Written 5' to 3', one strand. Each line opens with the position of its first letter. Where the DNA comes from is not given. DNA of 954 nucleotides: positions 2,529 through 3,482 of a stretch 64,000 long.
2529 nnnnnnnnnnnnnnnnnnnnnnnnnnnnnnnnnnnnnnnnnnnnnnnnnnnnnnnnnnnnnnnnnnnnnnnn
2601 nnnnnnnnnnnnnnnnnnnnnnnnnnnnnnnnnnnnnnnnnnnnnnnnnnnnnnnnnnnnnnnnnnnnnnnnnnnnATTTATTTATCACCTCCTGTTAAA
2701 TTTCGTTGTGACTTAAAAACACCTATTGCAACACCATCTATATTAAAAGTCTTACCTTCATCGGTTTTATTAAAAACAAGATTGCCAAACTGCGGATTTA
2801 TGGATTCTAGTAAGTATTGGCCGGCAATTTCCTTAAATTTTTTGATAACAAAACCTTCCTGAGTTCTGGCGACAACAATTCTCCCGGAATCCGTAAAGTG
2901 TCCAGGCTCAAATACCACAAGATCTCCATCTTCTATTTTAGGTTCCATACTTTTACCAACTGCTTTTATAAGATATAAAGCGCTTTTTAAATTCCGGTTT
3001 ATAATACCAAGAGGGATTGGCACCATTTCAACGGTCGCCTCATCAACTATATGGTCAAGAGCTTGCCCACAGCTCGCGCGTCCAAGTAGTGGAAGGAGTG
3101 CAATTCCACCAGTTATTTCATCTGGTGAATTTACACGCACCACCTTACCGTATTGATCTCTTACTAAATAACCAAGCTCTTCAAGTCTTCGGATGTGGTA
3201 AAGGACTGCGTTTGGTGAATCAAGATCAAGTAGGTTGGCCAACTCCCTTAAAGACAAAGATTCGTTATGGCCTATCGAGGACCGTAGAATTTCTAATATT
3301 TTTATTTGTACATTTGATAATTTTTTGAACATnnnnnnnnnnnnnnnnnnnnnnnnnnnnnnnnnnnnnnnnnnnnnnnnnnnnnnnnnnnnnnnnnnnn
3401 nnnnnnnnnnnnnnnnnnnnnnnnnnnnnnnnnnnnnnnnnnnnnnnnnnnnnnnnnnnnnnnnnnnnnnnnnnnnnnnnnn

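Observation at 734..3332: LexA-led six-gene operon encoding an HNH nuclease, a thermonuclease-like protein and three unknowns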

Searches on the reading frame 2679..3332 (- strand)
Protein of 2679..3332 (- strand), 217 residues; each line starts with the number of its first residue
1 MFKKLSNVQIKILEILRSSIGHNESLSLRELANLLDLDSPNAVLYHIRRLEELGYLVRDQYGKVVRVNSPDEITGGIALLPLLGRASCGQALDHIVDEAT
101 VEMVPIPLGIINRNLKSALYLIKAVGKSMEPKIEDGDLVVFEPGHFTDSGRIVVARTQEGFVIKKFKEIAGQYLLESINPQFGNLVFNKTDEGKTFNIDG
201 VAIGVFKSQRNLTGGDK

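Call 3: search_protein_families(library=pfam, proteins=[window:2679-3332:-], max_evalue=0.1)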
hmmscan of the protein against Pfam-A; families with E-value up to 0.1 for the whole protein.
window:2679-3332:- (217 aa): 12 families
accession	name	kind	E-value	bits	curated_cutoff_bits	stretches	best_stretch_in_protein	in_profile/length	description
PF00717.28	Peptidase_S24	-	8.8e-19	67.8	23.3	1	81-193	1-106/116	Peptidase S24-like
PF01726.22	LexA_DNA_bind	-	2.3e-07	30.9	23.7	1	3-59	2-59/65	LexA DNA binding domain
PF13412.12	HTH_24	-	9.9e-07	28.7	21.9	1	8-56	4-47/48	Winged helix-turn-helix DNA-binding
PF13463.12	HTH_27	-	3.7e-05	24.4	22.2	1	5-61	1-53/68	Winged helix DNA-binding domain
PF12840.13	HTH_20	-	5.2e-05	23.6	27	1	10-54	7-46/51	Helix-turn-helix domain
PF01047.28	MarR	-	0.00029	21.1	24.6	1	5-59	1-50/59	MarR family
PF09339.16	HTH_IclR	-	0.00061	19.9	22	1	12-59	5-51/52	IclR helix-turn-helix domain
PF25212.1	HVO_A0114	-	0.002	18.3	27.6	1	2-67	17-77/84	HVO_A0114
PF01022.26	HTH_5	-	0.0095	16.2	22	1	9-55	4-44/47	Bacterial regulatory protein, arsR family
PF08279.18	HTH_11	-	0.016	15.5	25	1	10-57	3-46/55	HTH domain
PF12802.13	MarR_2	-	0.029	15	27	1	20-58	14-52/61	MarR family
PF08784.17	RPA_C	-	0.083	14.1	22.6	0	3-55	47-98/106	Replication protein A C terminal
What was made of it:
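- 2679..3332 (-): LexA-type repressor, 217 aa: a winged-helix DNA-binding domain plus an S24 self-cleaving peptidase domain. Cys88-Gly89 occupies the scissile-site slot; Ser128 and Lys164 form the catalytic dyad. Pfam (call 3).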

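Call 4: search_protein_families(library=padloc, proteins=[window:2679-3332:-], max_evalue=0.1)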
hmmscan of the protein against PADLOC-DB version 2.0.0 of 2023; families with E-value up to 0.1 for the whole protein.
window:2679-3332:- (217 aa): 4 families
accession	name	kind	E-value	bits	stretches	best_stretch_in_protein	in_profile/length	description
PDLC01438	Csa3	-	0.00049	18.2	1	8-71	149-205/305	"CAS-I,CAS-II,CAS-III,CAS-IV,CAS-V,CAS-VI; associated_signaling"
PDLC01720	Csa3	-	0.0024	16.4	1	2-66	19-85/118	Csa3_1_CAS-I-II-III-IV-V-VI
PDLC01879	CARF3--CARF_TM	-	0.0053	14.4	1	2-67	151-209/222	-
PDLC01866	CARF3--CARF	-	0.011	13.7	1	3-58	135-185/207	-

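Call 10: find_encoding_contigs(protein=window:2679-3332:-, flank=10000, max_places=10)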
Protein window:2679-3332:- (217 aa): 5 contigs read that carry it; 3 places shown.
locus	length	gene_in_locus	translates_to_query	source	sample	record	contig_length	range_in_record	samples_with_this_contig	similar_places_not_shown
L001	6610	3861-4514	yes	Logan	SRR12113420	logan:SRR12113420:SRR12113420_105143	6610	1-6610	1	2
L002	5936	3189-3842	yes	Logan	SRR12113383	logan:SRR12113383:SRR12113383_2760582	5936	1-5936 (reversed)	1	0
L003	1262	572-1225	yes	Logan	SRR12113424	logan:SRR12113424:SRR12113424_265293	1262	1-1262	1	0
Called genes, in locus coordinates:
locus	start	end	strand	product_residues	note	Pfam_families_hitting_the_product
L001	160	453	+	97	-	-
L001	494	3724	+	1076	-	PF02384:N6_Mtase, PF20473:MmeI_Mtase, PF07669:Eco57I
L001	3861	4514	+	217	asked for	PF01726:LexA_DNA_bind (weak), PF13412:HTH_24 (weak), PF00717:Peptidase_S24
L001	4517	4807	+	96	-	PF01844:HNH (weak)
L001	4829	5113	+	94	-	-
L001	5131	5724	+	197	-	-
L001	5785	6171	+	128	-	-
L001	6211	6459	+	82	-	-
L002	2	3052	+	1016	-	?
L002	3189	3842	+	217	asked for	PF01726:LexA_DNA_bind (weak), PF13412:HTH_24 (weak), PF00717:Peptidase_S24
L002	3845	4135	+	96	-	PF01844:HNH (weak)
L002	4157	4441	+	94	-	-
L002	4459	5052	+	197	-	-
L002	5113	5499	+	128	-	-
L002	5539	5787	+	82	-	-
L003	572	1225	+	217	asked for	PF01726:LexA_DNA_bind (weak), PF13412:HTH_24 (weak), PF00717:Peptidase_S24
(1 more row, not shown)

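Call 25: search_protein_families(library=ncbifam, proteins=[window:2679-3332:-], max_evalue=0.1)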
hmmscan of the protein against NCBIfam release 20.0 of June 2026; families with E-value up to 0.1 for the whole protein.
window:2679-3332:- (217 aa): 8 families
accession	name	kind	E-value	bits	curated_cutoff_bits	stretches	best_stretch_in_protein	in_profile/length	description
TIGR00498.1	lexA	equivalog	9.4e-26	90.7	110.95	1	3-208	2-201/203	transcriptional repressor LexA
NF007621.2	PRK10276.1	subfamily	7.4e-10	38.9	110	1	116-205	26-113/115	translesion error-prone DNA polymerase V autoproteolytic subunit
NF051876.1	transXXX_HumD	equivalog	0.00025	21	120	1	115-202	24-111/129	HumD family translesion DNA polymerase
TIGR01889.1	Staph_reg_Sar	paralog_domain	0.013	15.8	62.6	1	4-57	22-74/109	staphylococcal accessory regulator family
TIGR02754.1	sod_Ni_protease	equivalog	0.015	15.8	63.25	1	123-169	2-55/90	nickel-type superoxide dismutase maturation protease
TIGR02228.1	sigpep_I_arch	equivalog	0.016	15.1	51.85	1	122-162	34-78/158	signal peptidase I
NF033788.1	HTH_metalloreg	subfamily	0.024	14.4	55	1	8-66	12-65/77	metalloregulator ArsR/SmtB family transcription factor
NF033604.1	epsi_CJH_07325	subfamily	0.043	13.9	33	1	56-78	3-25/66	CJH_07325 family protein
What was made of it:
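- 2679..3332 (-): NCBIfam lexA scores 90.7 bits, below the cut-off of 110.95 (call 25).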

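Call 26: search_protein_families(library=phrogs, proteins=[window:2679-3332:-], max_evalue=0.1)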
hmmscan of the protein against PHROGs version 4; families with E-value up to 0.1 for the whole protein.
window:2679-3332:- (217 aa): 13 families
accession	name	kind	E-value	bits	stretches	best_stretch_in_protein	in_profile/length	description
phrog_4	-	transcription regulation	2.3e-18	67.4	1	73-211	207-341/400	transcriptional repressor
phrog_6201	-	transcription regulation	2.3e-12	47.9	1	116-208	25-117/121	CI-like repressor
phrog_811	-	DNA, RNA and nucleotide metabolism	1.6e-10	41.7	1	116-211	45-137/140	UmuD-like protein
phrog_8558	-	unknown function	2.9e-08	35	1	118-188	19-95/114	-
phrog_3502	-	unknown function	0.0015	19.6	1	3-60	47-105/131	-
phrog_362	-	transcription regulation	0.0029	18.8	1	4-56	3-56/106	transcriptional repressor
phrog_24920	-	unknown function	0.013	16.4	1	3-56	2-56/125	-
phrog_6336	-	unknown function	0.016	16.6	1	11-62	14-65/81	-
phrog_428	-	DNA, RNA and nucleotide metabolism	0.023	14.9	1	27-63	129-164/455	replication initiation protein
phrog_10470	-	DNA, RNA and nucleotide metabolism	0.044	14.6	1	132-168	5-41/79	UmuD-like protein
phrog_11214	-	unknown function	0.054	14.5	1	1-66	45-105/123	-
phrog_7012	-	unknown function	0.074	14.6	0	56-78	4-26/68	-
phrog_678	-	DNA, RNA and nucleotide metabolism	0.082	13.4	0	4-63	47-122/346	replication initiation O-like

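Call 30: find_homologous_proteins(query=window:2679-3332:-, max_evalue=1e-10)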
Query window:2679-3332:- (217 aa): 37 proteins with E <= 1e-10 among 549 candidates.
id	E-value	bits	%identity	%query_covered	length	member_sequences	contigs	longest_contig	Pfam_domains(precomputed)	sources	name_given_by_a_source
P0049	5.7e-136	469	100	100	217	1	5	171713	PF13412.13,PF00717.29,PF01726.23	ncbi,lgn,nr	ncbi:MAG: winged helix-turn-helix transcriptional regulator [Candidatus Levybacteria bacterium]|nr:w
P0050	1.9e-101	356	77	100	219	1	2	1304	PF00717.29,PF01726.23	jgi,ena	-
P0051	3.5e-98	345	73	100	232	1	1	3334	PF12840.14,PF13412.13,PF00717.29,PF01726.23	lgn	-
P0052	1.2e-97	343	72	100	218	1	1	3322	PF13412.13,PF00717.29,PF01726.23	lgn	-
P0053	1.5e-96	340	73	98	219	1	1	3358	PF00717.29,PF01726.23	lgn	-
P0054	1.2e-94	334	73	97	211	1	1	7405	PF00717.29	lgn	-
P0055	9.8e-93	327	71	100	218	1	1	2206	PF13412.13,PF00717.29,PF01726.23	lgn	-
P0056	3.7e-92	326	72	98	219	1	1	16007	PF00717.29,PF01726.23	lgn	-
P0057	5.2e-92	325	71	98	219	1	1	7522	PF00717.29,PF01726.23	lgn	-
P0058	4.5e-91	322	71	98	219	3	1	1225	PF00717.29,PF01726.23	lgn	-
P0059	1.9e-90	320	70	99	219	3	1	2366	PF00717.29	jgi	-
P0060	5.6e-89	315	70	100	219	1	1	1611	PF12840.14,PF00717.29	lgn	-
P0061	9.3e-85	301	65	100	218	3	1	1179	PF12840.14,PF00717.29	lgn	-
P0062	1.6e-84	301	66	97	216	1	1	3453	PF00717.29,PF01726.23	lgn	-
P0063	2.6e-83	297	66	98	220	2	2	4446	PF12840.14,PF13412.13,PF00717.29,PF01726.23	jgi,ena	-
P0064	1.5e-70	255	56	97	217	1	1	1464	PF01047.29,PF13412.13,PF00717.29,PF01726.23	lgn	-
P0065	4.4e-68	247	69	76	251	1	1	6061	PF00717.29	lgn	-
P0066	1.3e-67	245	58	98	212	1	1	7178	PF12840.14,PF13412.13,PF00717.29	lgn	-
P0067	3.9e-66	241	56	95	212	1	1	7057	PF12840.14,PF13412.13,PF00717.29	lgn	-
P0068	1.9e-64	235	55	97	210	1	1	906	PF12840.14,PF13412.13,PF00717.29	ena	-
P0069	2.2e-64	235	55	98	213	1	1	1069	PF00717.29,PF01726.23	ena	-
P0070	4.4e-64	234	54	98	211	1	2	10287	PF13412.13,PF00717.29,PF01726.23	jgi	jgi:SOS-response transcriptional repressor LexA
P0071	4.7e-64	234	55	98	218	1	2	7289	PF13412.13,PF13463.13,PF00717.29,PF01726.23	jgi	-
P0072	4.8e-64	234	53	99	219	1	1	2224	PF00717.29,PF01726.23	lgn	-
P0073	1.7e-62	229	56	95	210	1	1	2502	PF12840.14,PF13412.13,PF00717.29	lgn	-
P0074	1.8e-62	229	54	97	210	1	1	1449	PF12840.14,PF13412.13,PF00717.29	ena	-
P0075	2.2e-62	228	55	96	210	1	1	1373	PF12840.14,PF13412.13,PF00717.29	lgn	-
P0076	1.9e-61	225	54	94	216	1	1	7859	PF12840.14,PF13412.13,PF00717.29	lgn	-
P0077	3.3e-60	221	54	94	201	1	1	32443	PF00717.29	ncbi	-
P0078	4.0e-60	221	53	96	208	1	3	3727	PF12840.14,PF13412.13,PF00717.29,PF12802.14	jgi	jgi:repressor LexA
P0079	1.4e-59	219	54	93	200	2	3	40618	PF13412.13,PF00717.29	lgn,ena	-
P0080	8.5e-59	217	54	98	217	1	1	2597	PF12840.14,PF13412.13,PF00717.29,PF01726.23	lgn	-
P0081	1.5e-58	216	53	98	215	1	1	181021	PF12840.14,PF13412.13,PF00717.29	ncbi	ncbi:MAG: S24 family peptidase [Patescibacteria group bacterium]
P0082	2.5e-58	215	53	93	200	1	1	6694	PF12840.14,PF13412.13,PF00717.29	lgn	-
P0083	6.9e-58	214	53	97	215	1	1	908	PF12840.14,PF13412.13,PF00717.29,PF01726.23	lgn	-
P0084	3.0e-57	212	49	98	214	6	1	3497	PF12840.14,PF13412.13,PF00717.29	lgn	-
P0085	7.2e-55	204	49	98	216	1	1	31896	PF12840.14,PF13412.13,PF00717.29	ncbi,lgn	-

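Call 31: find_encoding_contigs(protein=P0056, flank=6000, max_places=2)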
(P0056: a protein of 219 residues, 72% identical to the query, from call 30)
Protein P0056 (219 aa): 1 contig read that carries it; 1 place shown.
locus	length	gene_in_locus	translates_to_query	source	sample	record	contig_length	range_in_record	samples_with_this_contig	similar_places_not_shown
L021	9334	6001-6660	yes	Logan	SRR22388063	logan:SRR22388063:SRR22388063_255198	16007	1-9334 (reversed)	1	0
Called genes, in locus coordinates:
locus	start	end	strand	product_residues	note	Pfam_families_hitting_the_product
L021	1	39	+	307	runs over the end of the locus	PF04041:Glyco_hydro_130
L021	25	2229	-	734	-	PF13439:Glyco_transf_4 (weak), PF00534:Glycos_transf_1, PF13692:Glyco_trans_1_4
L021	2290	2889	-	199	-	PF09335:VTT_dom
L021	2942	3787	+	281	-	PF18643:RE_BsaWI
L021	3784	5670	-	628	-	PF01726:LexA_DNA_bind, PF13730:HTH_36 (weak), PF00717:Peptidase_S24, PF01555:N6_N4_Mtase, PF01170:UPF0020 (faint), PF13847:Methyltransf_31 (faint), PF01555:N6_N4_Mtase (weak)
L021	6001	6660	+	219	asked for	PF01726:LexA_DNA_bind, PF00717:Peptidase_S24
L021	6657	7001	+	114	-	-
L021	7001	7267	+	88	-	PF00565:SNase (weak)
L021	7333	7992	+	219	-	-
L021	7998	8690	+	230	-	-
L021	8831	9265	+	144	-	-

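Call 32: find_encoding_contigs(protein=P0054, flank=6000, max_places=2)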
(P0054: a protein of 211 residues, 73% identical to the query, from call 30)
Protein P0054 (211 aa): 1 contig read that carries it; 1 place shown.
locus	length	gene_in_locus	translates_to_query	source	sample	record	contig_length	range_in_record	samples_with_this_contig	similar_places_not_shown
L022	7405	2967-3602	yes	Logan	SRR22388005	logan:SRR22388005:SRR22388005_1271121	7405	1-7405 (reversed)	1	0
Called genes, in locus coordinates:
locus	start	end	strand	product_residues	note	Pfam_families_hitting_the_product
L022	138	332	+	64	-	PF12728:HTH_17, PF13411:MerR_1, PF00376:MerR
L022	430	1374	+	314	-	PF00145:DNA_methylase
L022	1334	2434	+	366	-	PF09554:RE_HaeII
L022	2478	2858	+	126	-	PF03852:Vsr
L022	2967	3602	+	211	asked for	PF00717:Peptidase_S24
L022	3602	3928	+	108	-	-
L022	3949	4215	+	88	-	PF00565:SNase (weak)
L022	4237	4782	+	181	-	-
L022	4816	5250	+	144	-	-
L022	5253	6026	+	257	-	PF00881:Nitroreductase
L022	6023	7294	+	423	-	PF00675:Peptidase_M16, PF05193:Peptidase_M16_C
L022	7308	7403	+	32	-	?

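Call 33: find_encoding_contigs(protein=P0057, flank=6000, max_places=2)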
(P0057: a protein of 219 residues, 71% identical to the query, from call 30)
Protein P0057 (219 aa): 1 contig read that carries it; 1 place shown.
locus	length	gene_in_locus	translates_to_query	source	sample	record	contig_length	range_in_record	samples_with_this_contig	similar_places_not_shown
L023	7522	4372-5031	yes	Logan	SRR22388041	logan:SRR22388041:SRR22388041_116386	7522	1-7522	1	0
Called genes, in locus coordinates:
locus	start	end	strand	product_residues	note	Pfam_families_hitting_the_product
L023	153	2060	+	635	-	PF13588:HSDR_N_2, PF02384:N6_Mtase, PF01170:UPF0020 (weak), PF07669:Eco57I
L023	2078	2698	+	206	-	-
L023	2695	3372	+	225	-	PF01420:Methylase_S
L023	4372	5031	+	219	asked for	PF01726:LexA_DNA_bind, PF00717:Peptidase_S24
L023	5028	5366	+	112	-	-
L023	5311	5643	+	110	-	-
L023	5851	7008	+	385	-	PF14082:SduA_C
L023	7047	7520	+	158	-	?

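Call 36: find_encoding_contigs(protein=P0081, flank=6000, max_places=2)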
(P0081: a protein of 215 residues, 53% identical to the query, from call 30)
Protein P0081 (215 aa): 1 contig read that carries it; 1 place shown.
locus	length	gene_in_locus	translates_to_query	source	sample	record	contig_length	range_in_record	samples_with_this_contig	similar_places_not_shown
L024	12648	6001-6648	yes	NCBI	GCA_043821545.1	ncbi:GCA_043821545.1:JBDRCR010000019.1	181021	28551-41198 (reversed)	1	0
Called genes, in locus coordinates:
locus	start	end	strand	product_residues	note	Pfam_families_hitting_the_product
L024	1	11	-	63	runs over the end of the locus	PF17253:DUF5320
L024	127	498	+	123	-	-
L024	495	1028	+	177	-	-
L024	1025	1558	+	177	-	-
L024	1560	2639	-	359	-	PF03979:Sigma70_r1_1, PF00140:Sigma70_r1_2, PF04542:Sigma70_r2, PF04539:Sigma70_r3, PF04545:Sigma70_r4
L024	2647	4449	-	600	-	PF01807:Zn_ribbon_DnaG, PF08275:DNAG_N, PF01751:Toprim (weak), PF13155:Toprim_2, PF13662:Toprim_4, PF10410:DnaB_bind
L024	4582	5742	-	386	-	-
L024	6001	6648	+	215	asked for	PF12840:HTH_20 (weak), PF13412:HTH_24, PF00717:Peptidase_S24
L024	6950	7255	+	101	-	-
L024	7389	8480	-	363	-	-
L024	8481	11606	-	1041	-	PF04313:HSDR_N, PF04851:ResIII, PF18766:SWI2_SNF2, PF22679:T1R_D3-like, PF11867:T1RH-like_C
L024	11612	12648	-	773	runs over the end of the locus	PF13166:AAA_13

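Call 37: find_encoding_contigs(protein=P0079, flank=6000, max_places=2)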
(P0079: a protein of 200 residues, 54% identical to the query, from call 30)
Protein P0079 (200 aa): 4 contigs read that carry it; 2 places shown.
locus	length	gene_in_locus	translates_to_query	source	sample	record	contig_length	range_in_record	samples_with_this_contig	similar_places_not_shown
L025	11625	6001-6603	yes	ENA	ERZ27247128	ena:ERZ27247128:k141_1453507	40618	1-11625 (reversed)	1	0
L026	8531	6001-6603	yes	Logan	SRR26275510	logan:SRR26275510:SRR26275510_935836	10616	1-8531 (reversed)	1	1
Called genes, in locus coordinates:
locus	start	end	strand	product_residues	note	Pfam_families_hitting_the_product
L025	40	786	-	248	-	PF12686:DUF3800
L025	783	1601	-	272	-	-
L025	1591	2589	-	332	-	PF02384:N6_Mtase, PF07669:Eco57I (weak), PF02384:N6_Mtase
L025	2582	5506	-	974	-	PF00176:SNF2-rel_dom, PF00270:DEAD, PF04851:ResIII, PF00271:Helicase_C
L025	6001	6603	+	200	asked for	PF13412:HTH_24 (weak), PF00717:Peptidase_S24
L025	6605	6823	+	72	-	-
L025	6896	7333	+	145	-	-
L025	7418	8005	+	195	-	-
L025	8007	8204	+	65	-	-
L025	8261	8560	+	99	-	-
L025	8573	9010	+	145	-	PF01797:Y1_Tnp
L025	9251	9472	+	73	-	-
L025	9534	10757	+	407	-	PF00932:LTD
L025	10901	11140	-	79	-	-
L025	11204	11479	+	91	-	PF00216:Bac_DNA_binding, PF18291:HU-HIG (weak)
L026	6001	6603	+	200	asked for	PF13412:HTH_24 (weak), PF00717:Peptidase_S24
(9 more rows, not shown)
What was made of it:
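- A different RM or defence cluster abuts lexA in all 6 lineages (calls 3, 31-33, 36, 37). A different RM or defence cluster is adjacent in all 6 lexA lineages (calls 31-33, 36, 37).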

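Call 74: search_protein_families(library=pfam, proteins=[L021:6657-7001:+, L021:7333-7992:+, L021:7998-8690:+, L021:8831-9265:+, L022:4237-4782:+, L022:4816-5250:+, L024:6950-7255:+, L025:6605-6823:+, L025:6896-7333:+, L025:7418-8005:+], max_evalue=0.1)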
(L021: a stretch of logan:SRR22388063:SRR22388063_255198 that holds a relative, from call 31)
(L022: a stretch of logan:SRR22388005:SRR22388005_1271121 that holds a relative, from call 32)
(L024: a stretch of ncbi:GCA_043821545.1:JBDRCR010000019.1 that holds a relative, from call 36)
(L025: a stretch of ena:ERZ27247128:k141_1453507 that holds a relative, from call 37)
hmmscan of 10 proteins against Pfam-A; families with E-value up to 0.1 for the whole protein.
L021:6657-7001:+ (114 aa): 1 family
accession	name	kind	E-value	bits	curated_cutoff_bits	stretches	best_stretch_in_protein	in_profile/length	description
PF01541.30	GIY-YIG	-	7e-05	23.5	22.6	1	25-84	7-74/78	GIY-YIG catalytic domain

L021:7333-7992:+ (219 aa): 0 families

L021:7998-8690:+ (230 aa): 3 families
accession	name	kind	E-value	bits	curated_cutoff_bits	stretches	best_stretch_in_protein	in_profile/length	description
PF08378.17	NERD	-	0.00051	21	22.1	1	90-170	4-87/111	Nuclease-related domain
PF11301.13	DUF3103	-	0.032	13.6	25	1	33-108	8-83/351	Protein of unknown function (DUF3103)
PF20499.3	DUF6729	-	0.033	14.2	27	1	20-71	148-198/229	Domain of unknown function (DUF6729)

L021:8831-9265:+ (144 aa): 0 families

L022:4237-4782:+ (181 aa): 0 families

L022:4816-5250:+ (144 aa): 4 families
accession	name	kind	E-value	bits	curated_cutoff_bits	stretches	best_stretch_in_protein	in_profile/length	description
PF18144.7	SMODS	-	2.9e-05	24.8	26.5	1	8-77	4-71/164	Second Messenger Oligonucleotide or Dinucleotide Synthetase domain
PF01909.29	NTP_transf_2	-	0.022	15.6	21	1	52-76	14-37/93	Nucleotidyltransferase domain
PF02624.21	YcaO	-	0.023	14.5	25.7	1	71-100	298-324/325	YcaO cyclodehydratase, ATP-ad Mg2+-binding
PF15754.10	SPESP1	-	0.033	13.8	27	1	17-79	222-286/322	Sperm equatorial segment protein 1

L024:6950-7255:+ (101 aa): 1 family
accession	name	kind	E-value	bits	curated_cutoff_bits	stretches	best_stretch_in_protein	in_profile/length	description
PF01870.24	Hjc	-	0.0058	17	21.1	1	8-82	3-79/93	Archaeal holliday junction resolvase (hjc)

L025:6605-6823:+ (72 aa): 1 family
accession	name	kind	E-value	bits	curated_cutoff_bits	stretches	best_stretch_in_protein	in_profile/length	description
PF01844.29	HNH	-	0.021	15.4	21.4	1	26-60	13-47/47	HNH endonuclease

L025:6896-7333:+ (145 aa): 0 families

L025:7418-8005:+ (195 aa): 0 families
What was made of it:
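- Two of the nuclease assignments in relatives are below Pfam cut-offs (call 74).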
